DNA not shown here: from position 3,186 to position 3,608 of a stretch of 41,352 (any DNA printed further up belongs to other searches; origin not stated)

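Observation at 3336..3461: Orphan 41-aa peptide gene with a lasso/RRE-type leader motif but a non-lasso core (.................)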

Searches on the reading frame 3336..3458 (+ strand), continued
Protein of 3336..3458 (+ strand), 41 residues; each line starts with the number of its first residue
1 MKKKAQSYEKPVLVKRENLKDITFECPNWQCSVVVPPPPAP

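Call 20: search_protein_families(library=pfam, proteins=[L006:8641-9981:+, L010:8570-9988:+, L004:9486-9947:+, L003:7205-9982:+, L016:8167-9930:+, L034:2543-4102:+, L064:8944-9888:+], max_evalue=1)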
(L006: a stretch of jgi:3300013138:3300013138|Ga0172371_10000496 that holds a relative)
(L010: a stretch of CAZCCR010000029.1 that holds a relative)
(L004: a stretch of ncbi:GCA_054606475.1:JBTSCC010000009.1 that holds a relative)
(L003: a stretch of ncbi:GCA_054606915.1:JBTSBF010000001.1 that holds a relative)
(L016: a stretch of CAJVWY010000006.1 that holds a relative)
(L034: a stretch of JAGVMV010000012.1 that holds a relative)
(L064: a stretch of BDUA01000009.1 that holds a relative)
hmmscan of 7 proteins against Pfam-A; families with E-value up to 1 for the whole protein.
L006:8641-9981:+ (446 aa): 2 families
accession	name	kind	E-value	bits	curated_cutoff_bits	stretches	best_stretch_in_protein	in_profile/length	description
PF00581.25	Rhodanese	-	3.3e-07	31.1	22.2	1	156-209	51-101/102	Rhodanese-like domain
PF00207.28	A2M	-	0.18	12.1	21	1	391-419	11-39/92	Alpha-2-macroglobulin family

L010:8570-9988:+ (472 aa): 1 family
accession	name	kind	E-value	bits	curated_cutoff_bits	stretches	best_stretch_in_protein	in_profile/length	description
PF00581.25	Rhodanese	-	3.1e-08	34.4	22.2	1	175-225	58-101/102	Rhodanese-like domain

L004:9486-9947:+ (153 aa): 1 family
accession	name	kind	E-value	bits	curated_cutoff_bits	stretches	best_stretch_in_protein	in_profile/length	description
PF07705.17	CARDB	-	0.1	13.3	22.7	1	54-135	10-84/101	CARDB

L003:7205-9982:+ (925 aa): 5 families
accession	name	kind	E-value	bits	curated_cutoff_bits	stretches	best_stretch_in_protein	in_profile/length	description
PF24491.1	DUF7586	-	0.012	16.1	27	0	174-211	8-45/85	Domain of unknown function (DUF7586)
PF07151.18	DUF1391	-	0.047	13.8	27.3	0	241-256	6-21/48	Protein of unknown function (DUF1391)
PF23751.1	Beta-prop_WDR11_1st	-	0.11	11.5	26.7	0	422-449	19-46/476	WDR11 first beta-propeller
PF13620.12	CarboxypepD_reg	-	0.18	12.6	32.3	0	197-232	11-51/82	Carboxypeptidase regulatory-like domain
PF07705.17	CARDB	-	0.32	11.6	22.7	1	838-900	20-73/101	CARDB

L016:8167-9930:+ (587 aa): 3 families
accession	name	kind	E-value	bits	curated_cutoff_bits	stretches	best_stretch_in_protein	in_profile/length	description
PF16656.11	Pur_ac_phosph_N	-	0.0016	19.4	30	1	404-481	11-93/93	Purple acid Phosphatase, N-terminal domain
PF25077.1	DUF7800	-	0.0077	16.8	27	1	393-463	3-70/89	Domain of unknown function (DUF7800)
PF00041.27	fn3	-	0.032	14.9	25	1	421-468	33-72/84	Fibronectin type III domain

L034:2543-4102:+ (519 aa): 2 families
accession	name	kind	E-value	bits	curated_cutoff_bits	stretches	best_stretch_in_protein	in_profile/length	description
PF09459.16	EB_dh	-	1.7e-27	97.5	33.3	1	98-396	27-232/236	Ethylbenzene dehydrogenase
PF07705.17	CARDB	-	0.16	12.6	22.7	1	428-495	16-78/101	CARDB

L064:8944-9888:+ (314 aa): 6 families
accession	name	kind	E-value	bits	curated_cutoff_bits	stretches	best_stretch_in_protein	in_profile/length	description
PF14537.11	Cytochrom_c3_2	-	5.6e-12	46.4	25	2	138-195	4-65/79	Cytochrome c3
PF14522.11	Cytochrome_C7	-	1.2e-09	38.2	24.8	3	104-168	4-67/67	Cytochrome c7 and related cytochrome c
PF22113.1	Mtrc-MtrF_II-IV_dom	-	5e-06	26.6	30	1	55-196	7-165/176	Outer membrane cytochrome MtrC/MtrF-like, domains II/IV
PF02085.21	Cytochrom_CIII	-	0.00066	20.4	22.9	1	140-195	30-83/101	Class III cytochrome C family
PF22678.1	Cytochrom_c_NrfB-like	-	0.0037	18.2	27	1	79-153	1-71/89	Cytochrome c-type protein NrfB-like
PF09699.15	Paired_CXXCH_1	-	0.098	12.8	20.6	2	143-169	9-38/41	Doubled CXXCH motif (Paired_CXXCH_1)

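Call 21: search_protein_families(library=ncbifam, proteins=[L006:8641-9981:+, L010:8570-9988:+, L004:9486-9947:+, L003:7205-9982:+, L016:8167-9930:+, L034:2543-4102:+, L064:8944-9888:+], max_evalue=1)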
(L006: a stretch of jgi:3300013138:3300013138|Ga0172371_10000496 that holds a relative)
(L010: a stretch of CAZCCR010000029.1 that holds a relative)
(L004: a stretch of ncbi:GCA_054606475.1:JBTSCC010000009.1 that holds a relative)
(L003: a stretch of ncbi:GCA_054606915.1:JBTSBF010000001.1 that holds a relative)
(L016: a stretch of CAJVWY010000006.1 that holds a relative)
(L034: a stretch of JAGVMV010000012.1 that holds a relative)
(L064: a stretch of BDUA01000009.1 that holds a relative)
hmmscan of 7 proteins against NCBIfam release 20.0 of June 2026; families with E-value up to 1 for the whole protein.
L006:8641-9981:+ (446 aa): 4 families
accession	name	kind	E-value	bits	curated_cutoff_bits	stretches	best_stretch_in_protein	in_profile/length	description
NF006444.0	PRK08762.1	equivalog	1.5e-05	23.8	449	1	156-210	56-110/387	molybdopterin-synthase adenylyltransferase MoeB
NF005902.0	PRK07878.1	equivalog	0.011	14.7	647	1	166-210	340-384/392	adenylyltransferase/sulfurtransferase MoeZ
NF045521.1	rhoda_near_glyco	subfamily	0.021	14.6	145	1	165-210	66-111/144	rhodanese homology domain-containing protein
NF041203.1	rhodanese_LYCAU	equivalog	0.17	11.6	115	1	168-212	75-121/126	rhodanese-related (seleno)protein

L010:8570-9988:+ (472 aa): 6 families
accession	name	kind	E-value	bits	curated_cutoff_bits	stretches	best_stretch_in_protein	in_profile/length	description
NF006444.0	PRK08762.1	equivalog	1.7e-05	23.7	449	1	172-226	56-110/387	molybdopterin-synthase adenylyltransferase MoeB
NF005902.0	PRK07878.1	equivalog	0.0004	19.4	647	1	182-231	340-389/392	adenylyltransferase/sulfurtransferase MoeZ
NF045521.1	rhoda_near_glyco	subfamily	0.0017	18.2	145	1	182-226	67-111/144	rhodanese homology domain-containing protein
NF010245.0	PRK13692.1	equivalog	0.007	16.2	232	1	187-236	56-106/159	(3R)-hydroxyacyl-ACP dehydratase subunit HadA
NF001133.1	PRK00142.1-1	equivalog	0.085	12.4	170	0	168-231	151-211/229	oxygen-dependent tRNA uridine(34) hydroxylase TrhO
NF041203.1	rhodanese_LYCAU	equivalog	0.14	11.8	115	1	183-225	74-118/126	rhodanese-related (seleno)protein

L004:9486-9947:+ (153 aa): 0 families

L003:7205-9982:+ (925 aa): 7 families
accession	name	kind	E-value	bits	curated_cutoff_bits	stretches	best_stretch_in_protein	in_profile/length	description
TIGR02276.1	beta_rpt_yvtn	repeat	2.6e-07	30.5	27.85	2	11-40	3-32/42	beta-propeller repeat protein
TIGR03866.1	PQQ_ABC_repeats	subfamily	4.6e-05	22.6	287.3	2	11-40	94-123/310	PQQ-dependent catabolism-associated beta-propeller protein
NF004813.0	PRK06163.1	equivalog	0.0058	16.3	240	1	333-386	116-170/202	hypothetical protein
NF052340.1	hydrazine_beta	equivalog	0.0069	15.5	560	0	9-40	84-115/372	hydrazine synthase subunit beta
NF052280.1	7_blade_YncE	equivalog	0.0095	14.8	400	0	404-451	215-261/338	7-bladed beta-propeller protein YncE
TIGR02334.1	prpF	equivalog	0.014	14.3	440.55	1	862-908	314-360/390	2-methylaconitate cis-trans isomerase PrpF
NF011421.0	PRK14848.1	equivalog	0.16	10.9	624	0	281-325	7-51/340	SPI-2 type III secretion system effector deubiquitinase SseL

L016:8167-9930:+ (587 aa): 1 family
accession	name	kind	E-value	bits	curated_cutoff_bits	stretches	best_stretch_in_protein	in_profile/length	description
NF049889.1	AlphArabdaseBT0360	equivalog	0.085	11.3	600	1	398-484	40-132/639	arabinan endo-1,5-alpha-L-arabinosidase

L034:2543-4102:+ (519 aa): 0 families

L064:8944-9888:+ (314 aa): 11 families
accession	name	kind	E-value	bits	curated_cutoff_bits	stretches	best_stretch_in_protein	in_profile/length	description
NF047727.1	4hemeCytCCctA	equivalog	0.00022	21.3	180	2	117-169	59-106/109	tetraheme c-type cytochrome CctA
NF040886.1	cyt_C_like_Sec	equivalog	0.0027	16.4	250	1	74-201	43-168/423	multiheme c-type cytochrome (seleno)protein ExtKL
TIGR03153.1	cytochr_NrfH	equivalog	0.0028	17.7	134.2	1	33-168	8-134/138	cytochrome c nitrite reductase small subunit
NF040967.1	cytc_ExtN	equivalog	0.0077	15.1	200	2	53-148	37-138/415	selenite/tellurite reduction operon c-type cytochrome ExtN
NF040968.1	FeS_ExtO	equivalog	0.013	14.3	200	2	53-148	37-138/416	selenite/tellurite reduction operon b-type cytochrome iron-sulfur cluster-binding subunit ExtO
NF043011.1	CytC7_Geobact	equivalog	0.018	15.5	120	1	138-170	42-77/89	cytochrome c7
NF011986.0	PRK15446.2-2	equivalog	0.023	13.5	465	1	208-284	291-364/406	alpha-D-ribose 1-methylphosphonate 5-triphosphate diphosphatase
TIGR04257.1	nanowire_3heme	domain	0.3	11.3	40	1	160-201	23-66/75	c(7)-type cytochrome triheme domain-containing protein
NF008659.0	PRK11659.1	equivalog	0.41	10.3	184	0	55-174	47-174/188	cytochrome c nitrite reductase pentaheme subunit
TIGR01904.2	GSu_C4xC__C2xCH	domain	0.49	10.2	27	0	143-170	24-59/73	CxxxxCH/CxxCH domain c-type cytochrome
TIGR04429.1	Phr_nterm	subfamily_domain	0.9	10.1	25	0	18-38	1-22/28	Phr family secreted Rap phosphatase inhibitor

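Call 24: search_protein_families(library=pfam, proteins=[L050:6344-6871:+, L050:6903-7928:+, L050:10327-11349:-, L050:11471-12178:+, L050:12175-12999:+, L050:13122-14159:+, L050:14168-14878:+, L050:14893-15750:+, L050:15753-16649:+, L050:18217-19647:+], max_evalue=0.01)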
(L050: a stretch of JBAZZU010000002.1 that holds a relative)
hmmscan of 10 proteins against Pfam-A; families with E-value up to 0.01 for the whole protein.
L050:6344-6871:+ (175 aa): 0 families

L050:6903-7928:+ (341 aa): 4 families
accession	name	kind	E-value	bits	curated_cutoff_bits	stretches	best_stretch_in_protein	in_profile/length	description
PF07475.17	Hpr_kinase_C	-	8e-10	39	33.3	1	155-203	9-57/171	HPr Serine kinase C-terminal domain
PF13671.12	AAA_33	-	0.00068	20.4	27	1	167-217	2-54/143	AAA domain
PF01293.25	PEPCK_ATP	-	0.0039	16.4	26.5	1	139-202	183-245/465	Phosphoenolpyruvate carboxykinase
PF00005.33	ABC_tran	-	0.0052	17.8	25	1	169-250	16-92/137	ABC transporter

L050:10327-11349:- (340 aa): 2 families
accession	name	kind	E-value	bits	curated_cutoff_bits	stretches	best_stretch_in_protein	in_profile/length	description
PF00990.26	GGDEF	-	9.2e-34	117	23.8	1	143-314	2-159/161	Diguanylate cyclase, GGDEF domain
PF00672.30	HAMP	-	9e-05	23.2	25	1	79-129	1-49/53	HAMP domain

L050:11471-12178:+ (235 aa): 2 families
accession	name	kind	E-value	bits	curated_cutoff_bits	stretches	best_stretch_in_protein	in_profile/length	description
PF09335.16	VTT_dom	-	1.7e-23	83.8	33.9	1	38-163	1-121/123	VTT domain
PF12669.12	FeoB_associated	-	0.0042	17.8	27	1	180-205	1-26/44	FeoB-associated Cys-rich membrane protein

L050:12175-12999:+ (274 aa): 1 family
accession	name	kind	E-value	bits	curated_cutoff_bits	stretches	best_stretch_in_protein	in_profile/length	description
PF02673.24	BacA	-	4.6e-81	272.7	33.4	1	6-263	1-255/257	Bacitracin resistance protein BacA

L050:13122-14159:+ (345 aa): 1 family
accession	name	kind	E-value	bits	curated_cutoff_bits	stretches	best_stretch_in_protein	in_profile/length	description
PF01384.25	PHO4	-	6.3e-91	305.4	33.7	1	22-332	1-350/350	Phosphate transporter family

L050:14168-14878:+ (236 aa): 2 families
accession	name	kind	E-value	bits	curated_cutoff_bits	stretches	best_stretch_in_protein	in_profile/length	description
PF01865.21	PhoU_div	-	1.2e-30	106.9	24.4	1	31-230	9-213/214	Protein of unknown function DUF47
PF01895.24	PhoU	-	0.00019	22.2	23.5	1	138-224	1-88/89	PhoU domain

L050:14893-15750:+ (285 aa): 3 families
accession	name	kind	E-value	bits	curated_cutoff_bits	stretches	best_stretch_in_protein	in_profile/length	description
PF00398.26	RrnaAD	-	1.1e-44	152.9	24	1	13-228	6-225/263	Ribosomal RNA adenine dimethylase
PF13649.12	Methyltransf_25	-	0.0011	20.1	27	1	41-97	1-60/97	Methyltransferase domain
PF08241.18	Methyltransf_11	-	0.0026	18.8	21.2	1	42-97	1-56/95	Methyltransferase domain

L050:15753-16649:+ (298 aa): 3 families
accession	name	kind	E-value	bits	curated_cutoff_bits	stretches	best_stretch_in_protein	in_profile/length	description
PF00288.32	GHMP_kinases_N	-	2.7e-15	56.8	22.3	1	72-150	1-87/87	GHMP kinases N terminal domain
PF08544.19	GHMP_kinases_C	-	1.2e-12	48.5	21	1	212-286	5-84/85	GHMP kinases C terminal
PF22700.2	MVD-like_N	-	0.0015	18.6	27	1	54-136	45-128/157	Diphosphomevalonate decarboxylase-like N-terminal domain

L050:18217-19647:+ (476 aa): 6 families
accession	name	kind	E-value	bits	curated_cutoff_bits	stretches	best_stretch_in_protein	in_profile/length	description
PF00132.30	Hexapep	-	3.6e-20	71.2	27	3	404-437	2-35/36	Bacterial transferase hexapeptide (six repeats)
PF12804.13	NTP_transf_3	-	1.9e-17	64.3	27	1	15-155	1-140/160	MobA-like NTP transferase domain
PF00483.29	NTP_transferase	-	4.2e-15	56.4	21.2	1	15-226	2-220/245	Nucleotidyl transferase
PF01128.25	IspD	-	4.4e-09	36.9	27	1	14-162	2-146/221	2-C-methyl-D-erythritol 4-phosphate cytidylyltransferase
PF25084.1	LbH_EIF2B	-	1.5e-08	35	54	1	264-354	10-100/105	EIF2B subunit epsilon LbH domain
PF02348.25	CTP_transf_3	-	5.1e-05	23.6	22.6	1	30-129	14-115/217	Cytidylyltransferase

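Call 25: search_protein_families(library=ncbifam, proteins=[L050:6344-6871:+, L050:6903-7928:+, L026:10282-10863:+, L026:10881-11927:+, L003:5418-6431:+, L003:4565-5173:-, L003:2968-3735:-, L048:511-1218:+], max_evalue=1)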
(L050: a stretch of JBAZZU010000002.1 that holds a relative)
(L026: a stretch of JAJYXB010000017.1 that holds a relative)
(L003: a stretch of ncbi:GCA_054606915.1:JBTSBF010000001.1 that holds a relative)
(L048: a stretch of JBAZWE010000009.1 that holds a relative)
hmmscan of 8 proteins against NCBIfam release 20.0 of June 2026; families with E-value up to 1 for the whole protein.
L050:6344-6871:+ (175 aa): 0 families

L050:6903-7928:+ (341 aa): 14 families
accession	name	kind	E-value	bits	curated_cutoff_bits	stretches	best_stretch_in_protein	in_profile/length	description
TIGR04352.1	HprK_rel_A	equivalog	3.1e-17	62.6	200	1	152-323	96-267/280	HprK-related kinase A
TIGR04355.1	HprK_rel_B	hypoth_equivalog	6.4e-12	45.3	200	1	100-209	88-201/351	HprK-related kinase B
TIGR00679.1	hpr-ser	equivalog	1.5e-10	40.8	240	1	155-202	134-181/300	HPr(Ser) kinase/phosphatase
TIGR04249.1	SCM_chp_ScmC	equivalog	2.5e-07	30.3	125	1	134-201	108-173/292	SynChlorMet cassette protein ScmC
NF003883.0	PRK05428.2-1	equivalog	3.7e-06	26.5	252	1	157-202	20-65/189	HPr kinase/phosphorylase-related protein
NF006820.0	PRK09344.1-2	subfamily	0.0021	16.8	636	1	140-195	201-254/529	phosphoenolpyruvate carboxykinase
NF006823.0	PRK09344.1-5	equivalog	0.0039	15.9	815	1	140-209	188-250/513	phosphoenolpyruvate carboxykinase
NF006821.0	PRK09344.1-3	subfamily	0.0077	14.9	369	1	146-203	195-265/525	phosphoenolpyruvate carboxykinase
NF006822.0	PRK09344.1-4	equivalog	0.011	14.3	806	1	140-196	204-258/537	phosphoenolpyruvate carboxykinase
NF006799.0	PRK09302.1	equivalog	0.11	11.1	408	1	164-200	31-67/515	circadian clock protein KaiC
NF005115.0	PRK06547.1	equivalog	0.15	11.5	173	1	165-198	16-51/172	hypothetical protein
TIGR00224.1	pckA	equivalog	0.17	10.7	590.05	1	140-196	204-258/532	phosphoenolpyruvate carboxykinase (ATP)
TIGR02655.1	circ_KaiC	equivalog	0.17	10.5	546.25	1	164-204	21-61/484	circadian clock protein KaiC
NF006819.0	PRK09344.1-1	subfamily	0.2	10.4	745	1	140-196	214-268/538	phosphoenolpyruvate carboxykinase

L026:10282-10863:+ (193 aa): 0 families

L026:10881-11927:+ (348 aa): 11 families
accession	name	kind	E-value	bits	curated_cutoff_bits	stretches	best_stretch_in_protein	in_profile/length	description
TIGR04352.1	HprK_rel_A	equivalog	3.9e-18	65.6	200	1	160-331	97-268/280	HprK-related kinase A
TIGR04355.1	HprK_rel_B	hypoth_equivalog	1e-11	44.6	200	1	107-235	88-220/351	HprK-related kinase B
TIGR00679.1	hpr-ser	equivalog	1.7e-09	37.3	240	1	162-209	134-181/300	HPr(Ser) kinase/phosphatase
TIGR04249.1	SCM_chp_ScmC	equivalog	8.1e-08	31.9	125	1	138-212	105-178/292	SynChlorMet cassette protein ScmC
NF003883.0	PRK05428.2-1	equivalog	3.8e-05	23.2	252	1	172-210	28-66/189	HPr kinase/phosphorylase-related protein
NF006820.0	PRK09344.1-2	subfamily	0.0032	16.1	636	1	147-202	201-254/529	phosphoenolpyruvate carboxykinase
NF006799.0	PRK09302.1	equivalog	0.0063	15.1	408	1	163-206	24-66/515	circadian clock protein KaiC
TIGR02655.1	circ_KaiC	equivalog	0.0085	14.8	546.25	1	171-207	21-57/484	circadian clock protein KaiC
NF006821.0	PRK09344.1-3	subfamily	0.024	13.2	369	1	146-211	188-266/525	phosphoenolpyruvate carboxykinase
NF006823.0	PRK09344.1-5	equivalog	0.031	12.9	815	1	146-202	187-241/513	phosphoenolpyruvate carboxykinase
NF006822.0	PRK09344.1-4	equivalog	0.042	12.3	806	1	147-202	204-257/537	phosphoenolpyruvate carboxykinase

L003:5418-6431:+ (337 aa): 11 families
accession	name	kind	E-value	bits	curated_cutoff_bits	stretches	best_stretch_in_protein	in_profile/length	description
NF000809.0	PRK00059.1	equivalog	3.5e-37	128.6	303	1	33-315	37-332/336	peptidylprolyl isomerase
NF008054.0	PRK10788.1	equivalog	1.2e-19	70.5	493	1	154-298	243-386/626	peptidylprolyl isomerase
NF002846.0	PRK03095.1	equivalog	2.8e-18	66.4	361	1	122-295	87-245/287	peptidylprolyl isomerase PrsA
NF002824.0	PRK02998.1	subfamily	2.6e-16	59.8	360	1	127-305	93-256/283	peptidylprolyl isomerase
NF002827.0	PRK03002.1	equivalog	1.3e-15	57.2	343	1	93-297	65-250/285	peptidylprolyl isomerase PrsA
NF003356.0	PRK04405.1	subfamily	1.8e-15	56.8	339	1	90-288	66-252/299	peptidylprolyl isomerase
NF008038.0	PRK10770.1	equivalog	5.9e-14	51.7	394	2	196-306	309-418/431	peptidylprolyl isomerase SurA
TIGR02933.1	nifM_nitrog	equivalog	1.1e-13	51.7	168.2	1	50-303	4-253/256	nitrogen fixation protein NifM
NF011969.0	PRK15441.1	equivalog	0.00018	21.9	127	1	186-267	9-89/93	peptidylprolyl isomerase PpiC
NF001679.0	PRK00440.1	equivalog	0.0018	17.4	303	1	82-158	210-286/322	replication factor C small subunit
NF053707.1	PrArgKinMcsBBac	equivalog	0.058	12.6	500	1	47-117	26-93/347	protein-arginine kinase McsB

L003:4565-5173:- (202 aa): 0 families

L003:2968-3735:- (255 aa): 48 families (the best 25 are shown)
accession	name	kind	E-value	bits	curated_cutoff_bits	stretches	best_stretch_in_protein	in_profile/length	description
TIGR01969.1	minD_arch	subfamily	4.9e-15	55.4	201.75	2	125-232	99-208/251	cell division ATPase MinD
NF041546.1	ParA_partition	equivalog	8.4e-12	45.1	180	2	6-44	6-44/203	ParA family partition ATPase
TIGR01968.1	minD_bact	equivalog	9e-12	44.9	212.9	2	6-37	8-39/261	septum site-determining protein MinD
TIGR03371.1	cellulose_yhjQ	equivalog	1.6e-10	40.9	157.85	2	8-57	10-59/246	cellulose biosynthesis protein BcsQ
TIGR04291.1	arsen_driv_ArsA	equivalog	1.2e-09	37.4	650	1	5-69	8-70/565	arsenical pump-driving ATPase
TIGR03453.1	partition_RepA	equivalog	1.8e-09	36.9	348.45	1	7-52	112-157/387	plasmid partitioning protein RepA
TIGR01281.1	DPOR_bchL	equivalog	2.8e-09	36.7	345.15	1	1-64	1-62/268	ferredoxin:protochlorophyllide reductase (ATP-dependent) iron-sulfur ATP-binding protein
TIGR00345.1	GET3_arsA_TRC40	subfamily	5e-09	36.1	135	1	5-65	2-60/299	TRC40/GET3/ArsA family transport-energizing ATPase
NF047398.1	AAA_KGGVGR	domain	6.4e-08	33.1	90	1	8-40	11-43/190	KGGVGR-motif variant AAA ATPase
NF010443.0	PRK13869.1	subfamily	7.5e-08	31.6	446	1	4-51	125-173/405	plasmid-partitioning protein RepA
NF053621.1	ATPseBagBMYCTU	equivalog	7.8e-08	31.8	521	1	5-64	17-75/371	ATPase BagB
NF053622.1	ATPseBagAMYCTU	equivalog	9.2e-07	28.6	400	1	4-48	11-55/325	ATPase BagA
NF009701.0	PRK13230.1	subfamily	9.5e-07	28.1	350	1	2-51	3-52/291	nitrogenase reductase-like protein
NF041417.1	ArsA_halo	exception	1.4e-06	27.3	800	1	3-48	336-381/617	arsenical pump-driving ATPase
NF041136.1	MrpORP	equivalog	7.8e-06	25.4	450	1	5-38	11-44/365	iron-sulfur cluster carrier protein MrpORP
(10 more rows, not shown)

L048:511-1218:+ (235 aa): 0 families
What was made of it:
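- On HprK-related kinase A system: The kinase scores 63-66 bits against a cut-off of 200 (call 25).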

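Call 35: predict_structure(alignment_id=A1)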
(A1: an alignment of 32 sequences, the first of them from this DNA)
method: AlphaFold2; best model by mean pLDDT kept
length: 41 residues; sequences in the alignment: 32
mean_pLDDT: 70.9   pTM: 0.16
mean pLDDT of the five models: 70.9, 67.3, 65.7, 64.8, 57.6
residues with pLDDT >= 90: 0; 70-90: 22; 50-70: 19; < 50: 0
segments of 3 or more residues with pLDDT < 50: none
pLDDT, mean of each block of 10 residues (from residue 1): 72 72 61 78 79
secondary structure: DSSP gave nothing for this model
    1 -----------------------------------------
elements in order:
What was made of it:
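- AlphaFold2 predicts no secondary structure for it (call 35). It is disordered alone (call 35).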

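Call 41: search_protein_representatives(alignment_id=A1)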
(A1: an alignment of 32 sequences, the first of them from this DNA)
Query: 32 sequences, 44 profile positions. Proteins with E-value up to 0.001 (for the whole library): 44; up to 1e-10: 16; up to 1e-30: 0. The best 44 are listed.
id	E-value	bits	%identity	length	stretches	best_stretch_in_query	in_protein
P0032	3.0e-29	116.6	-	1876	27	21-32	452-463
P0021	8.9e-25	102.3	-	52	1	2-43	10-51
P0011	3.9e-23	97.1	-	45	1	3-44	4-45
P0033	5.9e-19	83.7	-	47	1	2-43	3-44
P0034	3.7e-18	81.1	-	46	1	3-43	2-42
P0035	3.2e-15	71.7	-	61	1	5-42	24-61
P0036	1.3e-14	69.8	-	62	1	3-36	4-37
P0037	1.6e-14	69.5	-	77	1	5-42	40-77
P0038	1.7e-14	69.4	-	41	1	7-43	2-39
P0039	3.7e-14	68.3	-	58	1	2-43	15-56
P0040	1.0e-13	66.9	-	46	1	3-43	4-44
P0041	5.4e-13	64.6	-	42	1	5-39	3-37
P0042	6.6e-13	64.3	-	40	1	6-41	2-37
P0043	6.7e-13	64.3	-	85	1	1-40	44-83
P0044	6.9e-13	64.3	-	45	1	3-43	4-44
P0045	1.5e-12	63.1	-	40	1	4-40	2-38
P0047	1.2e-10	57.0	-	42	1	1-40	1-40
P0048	1.0e-09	54.1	-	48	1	4-42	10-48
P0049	4.1e-09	52.2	-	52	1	3-39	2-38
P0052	2.1e-07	46.7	-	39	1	6-40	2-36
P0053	1.0e-06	44.5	-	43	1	8-37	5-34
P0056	3.5e-06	42.8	-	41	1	2-38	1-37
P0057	1.1e-05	41.2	-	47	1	3-36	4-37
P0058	2.6e-05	40.0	-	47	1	7-36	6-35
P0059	3.3e-05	39.7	-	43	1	3-42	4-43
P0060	4.5e-05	39.3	-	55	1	4-36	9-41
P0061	5.8e-05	38.9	-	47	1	7-36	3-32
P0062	6.2e-05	38.8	-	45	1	5-38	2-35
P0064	8.9e-05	38.3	-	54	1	4-35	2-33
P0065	9.1e-05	38.3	-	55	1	4-36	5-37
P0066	1.1e-04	38.0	-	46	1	5-35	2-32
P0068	1.8e-04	37.3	-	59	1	5-35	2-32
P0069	2.8e-04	36.7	-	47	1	5-36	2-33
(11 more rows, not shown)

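Call 43: find_encoding_contigs(protein=P0060, flank=10000, max_places=3)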
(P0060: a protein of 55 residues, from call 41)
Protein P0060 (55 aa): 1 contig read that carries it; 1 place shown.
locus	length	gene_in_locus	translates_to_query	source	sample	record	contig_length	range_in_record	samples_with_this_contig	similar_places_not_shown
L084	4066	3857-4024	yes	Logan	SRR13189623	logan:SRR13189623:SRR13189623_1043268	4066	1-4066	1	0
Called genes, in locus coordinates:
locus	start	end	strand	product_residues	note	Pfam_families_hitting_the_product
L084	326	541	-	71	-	-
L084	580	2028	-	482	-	PF03601:Cons_hypoth698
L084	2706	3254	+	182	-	PF08002:DUF1697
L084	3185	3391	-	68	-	-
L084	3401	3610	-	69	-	-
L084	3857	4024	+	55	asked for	-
